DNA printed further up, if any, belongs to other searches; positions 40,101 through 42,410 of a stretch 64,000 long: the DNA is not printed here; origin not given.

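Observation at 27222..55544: Paralog-rich oxidative catabolic neighbourhood with no regulator or transporter signature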

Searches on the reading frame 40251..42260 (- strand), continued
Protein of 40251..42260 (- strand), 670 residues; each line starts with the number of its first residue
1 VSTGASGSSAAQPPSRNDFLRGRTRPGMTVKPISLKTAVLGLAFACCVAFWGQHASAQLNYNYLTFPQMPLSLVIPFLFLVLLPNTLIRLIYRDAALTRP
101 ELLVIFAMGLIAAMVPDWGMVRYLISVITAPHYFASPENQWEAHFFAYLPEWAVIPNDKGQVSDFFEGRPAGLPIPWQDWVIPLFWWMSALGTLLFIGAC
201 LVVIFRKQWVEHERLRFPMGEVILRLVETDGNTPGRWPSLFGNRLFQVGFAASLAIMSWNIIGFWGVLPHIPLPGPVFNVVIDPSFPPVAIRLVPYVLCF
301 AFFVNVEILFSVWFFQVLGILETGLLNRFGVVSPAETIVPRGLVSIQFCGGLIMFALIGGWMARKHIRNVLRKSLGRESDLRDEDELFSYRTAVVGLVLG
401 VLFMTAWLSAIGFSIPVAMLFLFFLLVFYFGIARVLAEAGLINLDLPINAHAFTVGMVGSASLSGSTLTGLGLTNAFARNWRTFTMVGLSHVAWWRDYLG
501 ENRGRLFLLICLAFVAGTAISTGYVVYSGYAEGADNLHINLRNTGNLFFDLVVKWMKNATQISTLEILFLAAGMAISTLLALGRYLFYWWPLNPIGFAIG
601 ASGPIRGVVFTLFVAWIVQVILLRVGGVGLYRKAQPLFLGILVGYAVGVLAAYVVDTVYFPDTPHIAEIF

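Call 44: fold_search(model_id=the predicted structure, library=pdb)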
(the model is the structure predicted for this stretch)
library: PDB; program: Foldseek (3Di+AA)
matches with E <= 10: 355; with E <= 0.001: 2
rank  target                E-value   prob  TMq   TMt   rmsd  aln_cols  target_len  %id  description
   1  7wsr_A                2.5e-07  1.00  0.58  0.62   7.2       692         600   13  Cryo-EM structure of the barley Yellow stripe 1 transporter (released 2022-11-30)
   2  7wst_A                4.8e-07  1.00  0.61  0.65   7.5       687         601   13  Cryo-EM structure of the barley Yellow stripe 1 transporter in complex with Fe(III)-DMA (released 2022-11-30)
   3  9g8j_A                2.3e-02  0.13  0.12  0.11  24.6       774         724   11  Structure of K+-dependent Na+-PPase from Thermotoga maritima in complex with zoledronate (released 2025-06-04)
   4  9g8j_B                5.6e-02  0.11  0.12  0.11  25.0       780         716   12  Structure of K+-dependent Na+-PPase from Thermotoga maritima in complex with zoledronate (released 2025-06-04)
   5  6qxa_B                7.9e-02  0.13  0.14  0.13  24.8       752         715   13  Structure of membrane bound pyrophosphatase from Thermotoga maritima in complex with imidodiphosphate and N-[(2-amino- (released 2019-04-10)
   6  5yck                  8.6e-02  0.08  0.09  0.12  26.2       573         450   14  Crystal structure of a MATE family protein derived from Camelina sativa at 2.3 angstrom (released 2017-09-27)
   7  9g8j_D                9.0e-02  0.12  0.15  0.13  22.7       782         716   13  Structure of K+-dependent Na+-PPase from Thermotoga maritima in complex with zoledronate (released 2025-06-04)
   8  8e9i_L                1.0e-01  0.08  0.10  0.11  27.8       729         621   11  Mycobacterial respiratory complex I, semi-inserted quinone (released 2022-10-12)
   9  8b24_A                1.1e-01  0.09  0.13  0.12  25.6       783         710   11  Time-resolved structure of K+-dependent Na+-PPase from Thermotoga maritima 3600-seconds post reaction initiation with  (released 2024-01-17)
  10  9g8j_C                1.6e-01  0.08  0.13  0.12  28.2       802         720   11  Structure of K+-dependent Na+-PPase from Thermotoga maritima in complex with zoledronate (released 2025-06-04)
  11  8b23_B                1.6e-01  0.07  0.10  0.10  26.8       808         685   12  Time-resolved structure of K+-dependent Na+-PPase from Thermotoga maritima 600-seconds post reaction initiation with N (released 2024-01-17)
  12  8b37_A                1.6e-01  0.08  0.10  0.09  29.1       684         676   13  Crystal structure of Pyrobaculum aerophilum potassium-independent proton pumping membrane integral pyrophosphatase in  (released 2024-01-17)
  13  4hod                  1.8e-01  0.09  0.11  0.13  22.5       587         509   10  Crystal structure of LeuT-E290S with bound Cl (released 2013-05-08)
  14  6tjv_F                2.1e-01  0.06  0.10  0.10  30.4       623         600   13  Structure of the NDH-1MS complex from Thermosynechococcus elongatus (released 2020-02-19)
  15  7x1i_A                2.4e-01  0.07  0.11  0.11  25.8       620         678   12  Cryo-EM structure of human BTR1 in the outward-facing state. (released 2023-11-01)
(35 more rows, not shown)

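Call 47: search_protein_families(library=pfam, proteins=[window:40251-42179:-], max_evalue=10)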
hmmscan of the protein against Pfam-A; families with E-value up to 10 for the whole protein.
window:40251-42179:- (643 aa): 3 families
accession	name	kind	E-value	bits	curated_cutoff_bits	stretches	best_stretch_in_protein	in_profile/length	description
PF20581.3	DUF6785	-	6.8e-98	328.8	25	1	8-506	2-498/498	Family of unknown function (DUF6785)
PF20580.3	DUF6784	-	4.2e-19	69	26.4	1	541-630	2-91/101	Domain of unknown function (DUF6784)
PF08918.16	PhoQ_Sensor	-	0.12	12.7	22.9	1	480-539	8-67/179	PhoQ Sensor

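Call 56: find_encoding_contigs(protein=P0098, flank=7000, max_places=1)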
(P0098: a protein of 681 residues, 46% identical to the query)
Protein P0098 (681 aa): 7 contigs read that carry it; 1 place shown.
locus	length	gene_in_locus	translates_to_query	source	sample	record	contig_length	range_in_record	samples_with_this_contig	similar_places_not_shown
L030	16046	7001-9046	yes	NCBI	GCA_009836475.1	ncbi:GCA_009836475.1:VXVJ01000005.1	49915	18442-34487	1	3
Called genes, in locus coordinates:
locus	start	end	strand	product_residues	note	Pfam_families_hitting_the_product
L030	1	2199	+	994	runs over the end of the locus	PF01979:Amidohydro_1, PF07969:Amidohydro_3 (weak), PF01979:Amidohydro_1, PF07969:Amidohydro_3 (weak)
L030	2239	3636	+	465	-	PF01979:Amidohydro_1, PF07969:Amidohydro_3 (weak)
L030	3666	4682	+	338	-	PF01408:GFO_IDH_MocA, PF02894:GFO_IDH_MocA_C, PF22725:GFO_IDH_MocA_C3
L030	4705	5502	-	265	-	PF01261:AP_endonuc_2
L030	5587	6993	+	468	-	PF03553:Na_H_antiporter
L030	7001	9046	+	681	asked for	PF20581:DUF6785, PF20580:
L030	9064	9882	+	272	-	PF01261:AP_endonuc_2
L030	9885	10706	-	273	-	PF04951:Peptidase_M55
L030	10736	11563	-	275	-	PF02621:VitK2_biosynth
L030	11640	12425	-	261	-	PF01048:PNP_UDP_1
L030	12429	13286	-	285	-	PF13489:Methyltransf_23, PF08241:Methyltransf_11, PF08242:Methyltransf_12, PF13649:Methyltransf_25, PF13847:Methyltransf_31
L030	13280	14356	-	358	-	PF01408:GFO_IDH_MocA, PF02894:GFO_IDH_MocA_C, PF22725:GFO_IDH_MocA_C3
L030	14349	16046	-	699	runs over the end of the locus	PF19310:TOP_N, PF01432:Peptidase_M3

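Call 57: find_encoding_contigs(protein=P0056, flank=7000, max_places=1)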
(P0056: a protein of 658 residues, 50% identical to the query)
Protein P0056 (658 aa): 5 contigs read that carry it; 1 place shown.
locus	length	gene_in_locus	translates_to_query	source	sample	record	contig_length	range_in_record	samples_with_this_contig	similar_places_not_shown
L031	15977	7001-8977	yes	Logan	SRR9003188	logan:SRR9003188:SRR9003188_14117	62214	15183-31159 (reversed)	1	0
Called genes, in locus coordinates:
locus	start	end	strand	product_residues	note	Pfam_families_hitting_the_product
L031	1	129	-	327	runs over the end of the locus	PF01012:ETF, PF00766:ETF_alpha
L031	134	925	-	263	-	PF01012:ETF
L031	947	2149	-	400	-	PF02771:Acyl-CoA_dh_N, PF02770:Acyl-CoA_dh_M, PF00441:Acyl-CoA_dh_1, PF08028:Acyl-CoA_dh_2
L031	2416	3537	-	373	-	PF00155:Aminotran_1_2, PF01041:DegT_DnrJ_EryC1 (weak), PF01053:Cys_Met_Meta_PP (weak), PF00266:Aminotran_5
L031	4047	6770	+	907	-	PF02739:5_3_exonuc_N, PF01367:5_3_exonuc, PF01612:DNA_pol_A_exo1, PF00476:DNA_pol_A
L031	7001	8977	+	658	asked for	PF20581:DUF6785, PF20580:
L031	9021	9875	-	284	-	PF05721:PhyH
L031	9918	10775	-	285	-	-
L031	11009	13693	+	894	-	PF28598:PDH_E1_N, PF00456:Transketolase_N (weak), PF17831:PDH_E1_M, PF22613:Transketolase_C_1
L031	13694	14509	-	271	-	PF00085:Thioredoxin, PF13098:Thioredoxin_2, PF14561:TPR_20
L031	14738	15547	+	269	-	PF01048:PNP_UDP_1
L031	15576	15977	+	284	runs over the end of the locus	PF17848:Zn_ribbon_ACC, PF01039:Carboxyl_trans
